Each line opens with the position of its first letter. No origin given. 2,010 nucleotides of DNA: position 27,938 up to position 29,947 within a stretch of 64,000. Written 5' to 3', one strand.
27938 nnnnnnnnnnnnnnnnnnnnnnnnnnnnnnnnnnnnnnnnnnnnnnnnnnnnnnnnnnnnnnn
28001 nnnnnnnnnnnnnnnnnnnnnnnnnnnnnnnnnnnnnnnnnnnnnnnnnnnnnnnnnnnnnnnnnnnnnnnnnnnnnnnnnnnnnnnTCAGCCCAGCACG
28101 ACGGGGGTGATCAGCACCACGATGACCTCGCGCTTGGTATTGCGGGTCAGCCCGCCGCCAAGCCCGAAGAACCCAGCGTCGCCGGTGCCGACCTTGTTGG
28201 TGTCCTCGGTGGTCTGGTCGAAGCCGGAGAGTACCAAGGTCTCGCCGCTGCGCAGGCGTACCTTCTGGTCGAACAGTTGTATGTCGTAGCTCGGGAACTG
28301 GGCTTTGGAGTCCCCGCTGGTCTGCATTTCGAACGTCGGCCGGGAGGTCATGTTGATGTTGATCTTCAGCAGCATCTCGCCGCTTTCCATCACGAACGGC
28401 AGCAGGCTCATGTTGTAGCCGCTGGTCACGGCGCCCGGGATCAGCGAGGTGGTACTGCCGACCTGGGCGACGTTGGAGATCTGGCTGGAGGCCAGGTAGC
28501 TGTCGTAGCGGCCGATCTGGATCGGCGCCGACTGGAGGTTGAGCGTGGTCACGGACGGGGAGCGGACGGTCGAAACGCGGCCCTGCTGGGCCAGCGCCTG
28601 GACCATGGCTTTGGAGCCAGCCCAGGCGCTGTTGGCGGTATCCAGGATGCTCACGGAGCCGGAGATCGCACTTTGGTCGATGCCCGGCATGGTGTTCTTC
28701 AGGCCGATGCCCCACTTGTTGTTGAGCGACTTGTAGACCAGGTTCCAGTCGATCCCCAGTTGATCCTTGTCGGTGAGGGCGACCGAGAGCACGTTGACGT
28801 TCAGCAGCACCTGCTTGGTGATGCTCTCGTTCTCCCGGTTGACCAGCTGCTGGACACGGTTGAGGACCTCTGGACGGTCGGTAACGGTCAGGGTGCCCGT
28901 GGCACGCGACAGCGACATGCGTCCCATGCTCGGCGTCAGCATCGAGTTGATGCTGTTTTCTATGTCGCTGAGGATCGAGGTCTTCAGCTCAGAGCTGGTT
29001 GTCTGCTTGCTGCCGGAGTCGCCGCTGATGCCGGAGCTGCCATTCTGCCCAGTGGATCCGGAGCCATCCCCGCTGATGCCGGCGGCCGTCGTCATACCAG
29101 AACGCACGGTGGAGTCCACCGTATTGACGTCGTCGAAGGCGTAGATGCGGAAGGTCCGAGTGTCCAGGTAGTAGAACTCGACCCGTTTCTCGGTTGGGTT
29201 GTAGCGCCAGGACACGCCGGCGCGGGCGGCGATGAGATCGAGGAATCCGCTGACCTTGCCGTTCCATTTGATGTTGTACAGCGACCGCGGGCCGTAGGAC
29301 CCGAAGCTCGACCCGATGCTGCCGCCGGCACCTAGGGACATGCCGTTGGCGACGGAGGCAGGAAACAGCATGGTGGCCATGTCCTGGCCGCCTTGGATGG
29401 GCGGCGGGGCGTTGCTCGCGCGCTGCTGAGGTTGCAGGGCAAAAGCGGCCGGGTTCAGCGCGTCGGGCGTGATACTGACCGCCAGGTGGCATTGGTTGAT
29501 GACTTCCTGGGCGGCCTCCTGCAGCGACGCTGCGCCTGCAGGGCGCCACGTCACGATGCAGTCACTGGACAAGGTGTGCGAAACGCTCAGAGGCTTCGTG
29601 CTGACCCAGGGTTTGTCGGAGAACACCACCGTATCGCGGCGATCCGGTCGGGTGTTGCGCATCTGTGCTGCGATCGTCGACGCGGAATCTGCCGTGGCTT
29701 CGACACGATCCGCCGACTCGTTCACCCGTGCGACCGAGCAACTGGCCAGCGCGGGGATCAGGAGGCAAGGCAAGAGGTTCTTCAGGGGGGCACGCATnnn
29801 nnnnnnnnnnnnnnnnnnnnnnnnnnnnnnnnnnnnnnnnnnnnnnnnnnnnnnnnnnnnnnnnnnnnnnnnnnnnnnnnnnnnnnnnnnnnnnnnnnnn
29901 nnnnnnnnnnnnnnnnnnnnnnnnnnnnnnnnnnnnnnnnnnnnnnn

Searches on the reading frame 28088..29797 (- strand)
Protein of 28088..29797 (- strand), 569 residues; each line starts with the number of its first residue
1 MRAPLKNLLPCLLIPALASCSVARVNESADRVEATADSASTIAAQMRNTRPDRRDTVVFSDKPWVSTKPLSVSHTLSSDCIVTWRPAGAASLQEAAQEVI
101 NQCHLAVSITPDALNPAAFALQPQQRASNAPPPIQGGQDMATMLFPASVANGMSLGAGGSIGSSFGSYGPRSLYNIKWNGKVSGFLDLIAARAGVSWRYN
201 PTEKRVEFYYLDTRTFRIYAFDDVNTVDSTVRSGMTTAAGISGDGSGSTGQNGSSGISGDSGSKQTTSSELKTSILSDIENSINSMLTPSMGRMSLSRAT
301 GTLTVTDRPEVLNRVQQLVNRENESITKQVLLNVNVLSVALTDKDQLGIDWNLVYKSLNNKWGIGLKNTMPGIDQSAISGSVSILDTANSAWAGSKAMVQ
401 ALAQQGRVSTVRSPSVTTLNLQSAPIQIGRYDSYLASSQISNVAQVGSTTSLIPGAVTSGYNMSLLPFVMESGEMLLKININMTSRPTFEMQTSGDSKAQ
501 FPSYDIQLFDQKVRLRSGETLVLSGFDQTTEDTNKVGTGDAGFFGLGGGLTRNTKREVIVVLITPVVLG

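Call 12: search_protein_families(library=pfam, max_evalue=0.01, proteins=[window:28088-29797:-])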
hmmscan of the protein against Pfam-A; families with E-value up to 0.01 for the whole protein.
window:28088-29797:- (569 aa): 3 families
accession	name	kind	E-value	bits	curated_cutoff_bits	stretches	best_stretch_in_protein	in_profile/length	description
PF07655.18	Secretin_N_2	-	4.2e-16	59.7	23.4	1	213-301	1-91/91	Secretin N-terminal domain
PF00263.26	Secretin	-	1.5e-14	54.4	27.5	1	401-567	1-167/169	Bacterial type II and III secretion system protein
PF03958.22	Secretin_N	-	0.0011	19.5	28.2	1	277-320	12-61/69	Bacterial type II/III secretion system short domain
